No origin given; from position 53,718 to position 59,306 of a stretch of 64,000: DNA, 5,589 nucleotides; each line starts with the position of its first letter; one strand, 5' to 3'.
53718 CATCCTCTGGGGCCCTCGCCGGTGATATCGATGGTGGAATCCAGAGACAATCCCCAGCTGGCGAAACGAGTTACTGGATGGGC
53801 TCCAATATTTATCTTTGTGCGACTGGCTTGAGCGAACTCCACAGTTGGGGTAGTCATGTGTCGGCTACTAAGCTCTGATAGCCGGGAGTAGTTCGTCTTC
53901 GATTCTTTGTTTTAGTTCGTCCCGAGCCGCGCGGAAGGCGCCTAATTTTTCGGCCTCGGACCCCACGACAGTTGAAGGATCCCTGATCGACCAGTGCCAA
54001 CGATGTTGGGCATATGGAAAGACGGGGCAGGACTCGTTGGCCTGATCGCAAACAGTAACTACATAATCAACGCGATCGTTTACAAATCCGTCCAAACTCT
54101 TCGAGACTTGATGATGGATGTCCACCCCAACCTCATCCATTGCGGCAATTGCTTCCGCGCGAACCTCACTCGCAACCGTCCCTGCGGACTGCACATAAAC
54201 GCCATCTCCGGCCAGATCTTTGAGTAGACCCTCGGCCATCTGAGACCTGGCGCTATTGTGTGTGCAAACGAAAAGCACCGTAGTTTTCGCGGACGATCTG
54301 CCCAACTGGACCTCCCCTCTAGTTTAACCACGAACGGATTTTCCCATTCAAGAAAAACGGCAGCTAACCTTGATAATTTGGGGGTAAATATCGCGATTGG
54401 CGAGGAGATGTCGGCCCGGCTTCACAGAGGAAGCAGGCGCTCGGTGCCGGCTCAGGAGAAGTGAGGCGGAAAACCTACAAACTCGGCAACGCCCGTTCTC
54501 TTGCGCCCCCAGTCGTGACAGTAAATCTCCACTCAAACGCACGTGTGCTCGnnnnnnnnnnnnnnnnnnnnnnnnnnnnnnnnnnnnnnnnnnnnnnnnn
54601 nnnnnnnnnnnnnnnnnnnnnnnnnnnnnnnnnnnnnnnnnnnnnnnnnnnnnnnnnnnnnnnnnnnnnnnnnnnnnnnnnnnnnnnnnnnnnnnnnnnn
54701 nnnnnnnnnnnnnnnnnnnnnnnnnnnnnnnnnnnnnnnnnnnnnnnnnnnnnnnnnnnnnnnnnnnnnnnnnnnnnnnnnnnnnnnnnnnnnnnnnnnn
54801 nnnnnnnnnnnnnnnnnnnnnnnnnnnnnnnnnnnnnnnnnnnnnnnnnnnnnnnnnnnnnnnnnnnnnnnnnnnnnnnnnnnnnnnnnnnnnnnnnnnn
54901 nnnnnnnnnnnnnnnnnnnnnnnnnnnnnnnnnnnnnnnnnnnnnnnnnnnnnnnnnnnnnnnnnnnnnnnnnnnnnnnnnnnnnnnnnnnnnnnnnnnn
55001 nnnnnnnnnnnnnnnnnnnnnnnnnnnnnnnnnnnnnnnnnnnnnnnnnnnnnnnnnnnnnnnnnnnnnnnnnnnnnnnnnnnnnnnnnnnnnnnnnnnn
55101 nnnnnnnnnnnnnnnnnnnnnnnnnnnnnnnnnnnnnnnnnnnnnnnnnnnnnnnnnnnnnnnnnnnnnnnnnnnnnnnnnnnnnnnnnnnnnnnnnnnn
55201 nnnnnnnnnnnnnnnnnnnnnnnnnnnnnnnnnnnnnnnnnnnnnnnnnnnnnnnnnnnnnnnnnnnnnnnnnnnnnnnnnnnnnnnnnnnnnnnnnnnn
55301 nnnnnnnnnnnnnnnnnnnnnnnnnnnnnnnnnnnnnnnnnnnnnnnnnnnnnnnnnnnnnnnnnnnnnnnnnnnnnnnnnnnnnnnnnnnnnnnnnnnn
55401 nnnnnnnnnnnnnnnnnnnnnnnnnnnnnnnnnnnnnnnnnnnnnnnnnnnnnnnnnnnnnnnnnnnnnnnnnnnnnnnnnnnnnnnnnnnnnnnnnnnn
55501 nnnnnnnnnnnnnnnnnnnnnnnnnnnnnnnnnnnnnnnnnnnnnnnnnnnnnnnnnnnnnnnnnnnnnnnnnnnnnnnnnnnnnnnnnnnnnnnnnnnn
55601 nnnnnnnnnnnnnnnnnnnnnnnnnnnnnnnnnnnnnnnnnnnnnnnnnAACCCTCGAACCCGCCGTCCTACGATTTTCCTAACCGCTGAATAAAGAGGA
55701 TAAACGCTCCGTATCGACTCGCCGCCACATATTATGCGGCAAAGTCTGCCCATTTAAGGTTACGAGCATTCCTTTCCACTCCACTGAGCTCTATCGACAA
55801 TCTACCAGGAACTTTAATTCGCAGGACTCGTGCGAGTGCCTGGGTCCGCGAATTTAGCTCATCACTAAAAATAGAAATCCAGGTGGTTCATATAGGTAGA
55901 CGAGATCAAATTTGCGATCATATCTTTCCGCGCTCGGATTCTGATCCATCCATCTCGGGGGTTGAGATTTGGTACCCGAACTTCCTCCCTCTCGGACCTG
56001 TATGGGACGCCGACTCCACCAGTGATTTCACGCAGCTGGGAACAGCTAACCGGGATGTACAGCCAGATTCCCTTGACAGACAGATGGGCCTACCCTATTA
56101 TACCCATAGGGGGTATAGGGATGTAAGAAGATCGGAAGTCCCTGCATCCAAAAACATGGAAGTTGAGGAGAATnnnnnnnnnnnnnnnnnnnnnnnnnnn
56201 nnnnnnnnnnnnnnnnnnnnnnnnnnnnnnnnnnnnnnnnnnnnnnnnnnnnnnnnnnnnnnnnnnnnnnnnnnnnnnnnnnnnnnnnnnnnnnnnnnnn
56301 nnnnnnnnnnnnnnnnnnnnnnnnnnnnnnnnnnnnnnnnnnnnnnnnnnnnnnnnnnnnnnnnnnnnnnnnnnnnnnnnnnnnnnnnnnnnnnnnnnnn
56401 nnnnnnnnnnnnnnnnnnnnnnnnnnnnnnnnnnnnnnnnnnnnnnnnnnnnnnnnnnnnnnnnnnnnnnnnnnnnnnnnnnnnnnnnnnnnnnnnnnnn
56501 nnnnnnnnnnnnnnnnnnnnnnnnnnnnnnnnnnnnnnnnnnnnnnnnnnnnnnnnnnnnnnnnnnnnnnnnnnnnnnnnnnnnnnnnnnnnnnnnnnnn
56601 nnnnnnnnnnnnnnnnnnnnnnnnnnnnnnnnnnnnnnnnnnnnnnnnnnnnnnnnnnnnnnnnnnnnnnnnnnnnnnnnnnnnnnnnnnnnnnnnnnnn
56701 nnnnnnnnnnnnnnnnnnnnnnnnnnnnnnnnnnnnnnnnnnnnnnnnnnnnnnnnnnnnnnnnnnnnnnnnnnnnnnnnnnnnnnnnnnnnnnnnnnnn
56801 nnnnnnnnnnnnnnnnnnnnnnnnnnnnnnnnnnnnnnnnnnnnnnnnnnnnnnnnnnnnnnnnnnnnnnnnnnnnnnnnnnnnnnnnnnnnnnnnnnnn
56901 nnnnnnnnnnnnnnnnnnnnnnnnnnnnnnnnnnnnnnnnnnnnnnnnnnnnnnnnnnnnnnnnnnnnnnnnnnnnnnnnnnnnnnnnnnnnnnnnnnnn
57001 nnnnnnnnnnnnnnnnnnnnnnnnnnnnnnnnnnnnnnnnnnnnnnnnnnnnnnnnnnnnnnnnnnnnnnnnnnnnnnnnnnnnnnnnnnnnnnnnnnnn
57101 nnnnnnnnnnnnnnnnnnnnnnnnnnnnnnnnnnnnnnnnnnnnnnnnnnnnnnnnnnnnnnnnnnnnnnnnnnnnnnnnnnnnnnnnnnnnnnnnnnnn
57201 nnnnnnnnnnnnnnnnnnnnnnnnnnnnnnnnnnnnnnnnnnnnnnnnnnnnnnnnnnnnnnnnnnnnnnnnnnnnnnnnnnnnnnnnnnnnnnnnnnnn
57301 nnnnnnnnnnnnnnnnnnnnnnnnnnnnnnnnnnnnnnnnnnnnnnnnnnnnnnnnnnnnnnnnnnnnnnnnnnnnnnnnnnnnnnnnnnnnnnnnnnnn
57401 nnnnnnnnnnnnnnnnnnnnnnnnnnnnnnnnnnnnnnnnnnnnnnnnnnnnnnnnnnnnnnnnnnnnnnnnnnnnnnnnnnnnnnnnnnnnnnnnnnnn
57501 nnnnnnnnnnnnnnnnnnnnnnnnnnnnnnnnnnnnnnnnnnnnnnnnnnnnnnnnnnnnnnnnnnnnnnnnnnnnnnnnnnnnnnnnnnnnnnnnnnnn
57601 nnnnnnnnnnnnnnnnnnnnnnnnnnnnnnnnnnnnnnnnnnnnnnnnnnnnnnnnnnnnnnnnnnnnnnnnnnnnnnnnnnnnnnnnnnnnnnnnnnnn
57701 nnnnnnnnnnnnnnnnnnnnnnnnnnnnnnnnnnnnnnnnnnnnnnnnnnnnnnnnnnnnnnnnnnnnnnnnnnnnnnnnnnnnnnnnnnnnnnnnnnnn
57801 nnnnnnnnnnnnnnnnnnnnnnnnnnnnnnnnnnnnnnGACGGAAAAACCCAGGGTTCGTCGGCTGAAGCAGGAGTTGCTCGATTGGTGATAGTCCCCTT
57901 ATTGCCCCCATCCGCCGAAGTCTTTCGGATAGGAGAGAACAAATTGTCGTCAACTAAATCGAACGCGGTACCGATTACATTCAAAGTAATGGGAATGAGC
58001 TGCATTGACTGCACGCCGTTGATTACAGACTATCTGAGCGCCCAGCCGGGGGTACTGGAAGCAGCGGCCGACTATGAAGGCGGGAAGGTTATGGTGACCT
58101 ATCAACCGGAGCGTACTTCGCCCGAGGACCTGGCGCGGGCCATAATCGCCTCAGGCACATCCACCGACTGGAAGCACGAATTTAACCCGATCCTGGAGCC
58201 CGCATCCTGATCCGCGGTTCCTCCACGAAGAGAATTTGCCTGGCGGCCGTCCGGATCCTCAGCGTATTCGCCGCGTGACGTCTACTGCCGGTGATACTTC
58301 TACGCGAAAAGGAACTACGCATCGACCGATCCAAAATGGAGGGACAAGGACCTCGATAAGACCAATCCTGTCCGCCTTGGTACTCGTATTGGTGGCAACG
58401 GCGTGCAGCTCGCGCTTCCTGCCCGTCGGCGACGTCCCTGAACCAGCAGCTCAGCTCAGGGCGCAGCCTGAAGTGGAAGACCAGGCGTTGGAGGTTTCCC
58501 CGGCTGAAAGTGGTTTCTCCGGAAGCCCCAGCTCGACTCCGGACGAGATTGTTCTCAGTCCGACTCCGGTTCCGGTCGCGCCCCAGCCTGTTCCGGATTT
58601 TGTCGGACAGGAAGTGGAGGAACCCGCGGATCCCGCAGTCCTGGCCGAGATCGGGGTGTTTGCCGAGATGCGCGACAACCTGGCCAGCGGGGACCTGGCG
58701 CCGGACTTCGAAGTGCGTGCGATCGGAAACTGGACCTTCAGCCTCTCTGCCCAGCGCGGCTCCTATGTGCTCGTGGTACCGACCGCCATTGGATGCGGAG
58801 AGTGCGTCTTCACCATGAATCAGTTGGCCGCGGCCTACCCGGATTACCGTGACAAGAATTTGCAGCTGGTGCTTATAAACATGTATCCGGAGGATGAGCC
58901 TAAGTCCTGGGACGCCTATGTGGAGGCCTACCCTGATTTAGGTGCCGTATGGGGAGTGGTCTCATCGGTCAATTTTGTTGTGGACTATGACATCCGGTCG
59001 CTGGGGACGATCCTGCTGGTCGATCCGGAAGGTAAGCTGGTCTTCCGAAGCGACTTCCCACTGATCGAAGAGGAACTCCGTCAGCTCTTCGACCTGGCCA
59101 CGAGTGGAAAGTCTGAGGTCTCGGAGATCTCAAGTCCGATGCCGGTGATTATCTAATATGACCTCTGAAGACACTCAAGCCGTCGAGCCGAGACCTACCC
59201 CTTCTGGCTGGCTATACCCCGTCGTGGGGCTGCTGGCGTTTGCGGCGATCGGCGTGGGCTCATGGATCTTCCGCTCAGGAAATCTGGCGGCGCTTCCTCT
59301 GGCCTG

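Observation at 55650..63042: Non-canonical mercury-resistance cluster built around a CcdA/TlpA thiol-selenol relay, with two predicted selenoproteins and no MerR, MerT or MerP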

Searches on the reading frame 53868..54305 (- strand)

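Call 80: search_protein_families(library=ncbifam, proteins=[window:53868-54305:-], max_evalue=0.01)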
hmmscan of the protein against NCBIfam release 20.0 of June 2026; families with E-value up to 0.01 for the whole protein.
window:53868-54305:- (145 aa): 4 families
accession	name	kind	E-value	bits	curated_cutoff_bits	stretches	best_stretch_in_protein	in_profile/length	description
TIGR02691.1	arsC_pI258_fam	equivalog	1.1e-36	125.9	174.3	1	10-136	1-127/129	arsenate reductase (thioredoxin)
NF010053.0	PRK13530.1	subfamily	8.5e-32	110.3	215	1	6-136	2-126/133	arsenate reductase (thioredoxin)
TIGR02689.1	ars_reduc_gluta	equivalog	3.5e-25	88.6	157.6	1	10-137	3-124/126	arsenate reductase, glutathione/glutaredoxin type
NF008486.0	PRK11391.1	equivalog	0.00053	20.5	247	1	9-76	8-69/148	phosphotyrosine-protein phosphatase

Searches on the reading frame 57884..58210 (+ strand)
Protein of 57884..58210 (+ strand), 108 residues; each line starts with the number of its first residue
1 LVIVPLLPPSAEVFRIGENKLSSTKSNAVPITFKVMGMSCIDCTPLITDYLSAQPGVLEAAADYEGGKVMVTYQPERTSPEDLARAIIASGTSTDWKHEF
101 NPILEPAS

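Call 7: search_protein_families(library=pfam, proteins=[window:57884-58210:+], max_evalue=0.01)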
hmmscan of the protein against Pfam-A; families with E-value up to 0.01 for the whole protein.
window:57884-58210:+ (108 aa): 1 family
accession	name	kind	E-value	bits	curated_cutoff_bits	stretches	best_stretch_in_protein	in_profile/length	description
PF00403.32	HMA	-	3.9e-10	40.4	24.8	1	32-91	1-60/62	Heavy-metal-associated domain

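Call 8: search_protein_families(library=ncbifam, proteins=[window:57884-58210:+], max_evalue=0.01)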
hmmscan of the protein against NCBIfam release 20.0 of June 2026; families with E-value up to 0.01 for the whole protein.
window:57884-58210:+ (108 aa): 11 families
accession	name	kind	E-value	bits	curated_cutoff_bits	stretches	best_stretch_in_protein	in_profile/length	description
NF033556.1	MerTP_fusion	equivalog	1.8e-11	44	180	1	19-91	110-182/186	mercuric transport protein MerTP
NF033795.1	chaper_CopZ_Bs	exception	6.3e-08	32.7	91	1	32-88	3-59/66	copper chaperone CopZ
NF041115.1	UxxU_metal_bind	equivalog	1.1e-07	31.9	95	1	31-87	6-62/74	metal-binding (seleno)protein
NF047957.1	CopZ_AFE_1862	equivalog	8.4e-07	29.3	85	1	32-91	2-58/62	CopZ family metallochaperone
NF033794.2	chaper_CopZ_Eh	exception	1.9e-05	24.7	95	1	32-92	3-63/68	copper chaperone CopZ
TIGR02052.1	MerP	equivalog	2.2e-05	24.9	92.55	1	26-91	18-85/92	mercury resistance system periplasmic binding protein MerP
NF010311.1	PRK13748.1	subfamily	3.7e-05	22.8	600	1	32-96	2-65/560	mercury(II) reductase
TIGR00003.1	TIGR00003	subfamily_domain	0.00012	22.2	62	1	31-91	2-62/66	copper ion binding protein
NF045683.1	MerT_CopZ_Se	exception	0.0011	18.5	375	1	29-92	162-225/235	MerT/CopZ fusion-like heavy metal transport selenoprotein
NF033553.1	MerP_Gpos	exception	0.0026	17.6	110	1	24-87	40-104/112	mercury resistance system substrate-binding protein MerP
NF033781.1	chaper_CopP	exception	0.0049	17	112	1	31-92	2-62/65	copper-binding metallochaperone CopP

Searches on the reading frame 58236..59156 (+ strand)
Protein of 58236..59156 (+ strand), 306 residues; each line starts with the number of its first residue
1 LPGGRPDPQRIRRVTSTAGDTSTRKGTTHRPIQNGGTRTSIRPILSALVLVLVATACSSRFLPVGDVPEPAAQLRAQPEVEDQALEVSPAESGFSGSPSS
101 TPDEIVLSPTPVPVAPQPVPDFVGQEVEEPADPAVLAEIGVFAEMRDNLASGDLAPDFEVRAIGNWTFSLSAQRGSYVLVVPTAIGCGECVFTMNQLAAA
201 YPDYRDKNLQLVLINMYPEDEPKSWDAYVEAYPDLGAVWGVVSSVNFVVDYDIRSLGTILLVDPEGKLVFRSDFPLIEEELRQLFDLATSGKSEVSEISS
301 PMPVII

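Call 7: search_protein_families(library=pfam, proteins=[window:58236-59156:+], max_evalue=0.01)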
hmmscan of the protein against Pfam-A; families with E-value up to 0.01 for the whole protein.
window:58236-59156:+ (306 aa): 4 families
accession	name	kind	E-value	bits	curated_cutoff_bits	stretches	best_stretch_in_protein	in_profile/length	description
PF00578.27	AhpC-TSA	-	6e-08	33.1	26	1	152-235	2-82/124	AhpC/TSA family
PF13905.12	Thioredoxin_8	-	0.0001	23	27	1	175-267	1-93/94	Thioredoxin-like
PF08534.16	Redoxin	-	0.00013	22.3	26.6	1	151-221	2-75/148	Redoxin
PF13098.12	Thioredoxin_2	-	0.00017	22.3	27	1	172-276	2-95/104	Thioredoxin-like domain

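Call 8: search_protein_families(library=ncbifam, proteins=[window:58236-59156:+], max_evalue=0.01)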
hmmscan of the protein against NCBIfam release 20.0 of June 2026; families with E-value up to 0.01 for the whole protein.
window:58236-59156:+ (306 aa): 2 families
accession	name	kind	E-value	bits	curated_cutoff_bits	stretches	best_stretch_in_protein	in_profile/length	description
NF002854.0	PRK03147.1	subfamily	3.5e-08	33.5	170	1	144-283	31-167/176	thiol-disulfide oxidoreductase ResA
NF041054.1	WAxxUGC_long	equivalog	0.0079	15.5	300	0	139-219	69-147/354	ResA-like WAxxUGC motif-containing protein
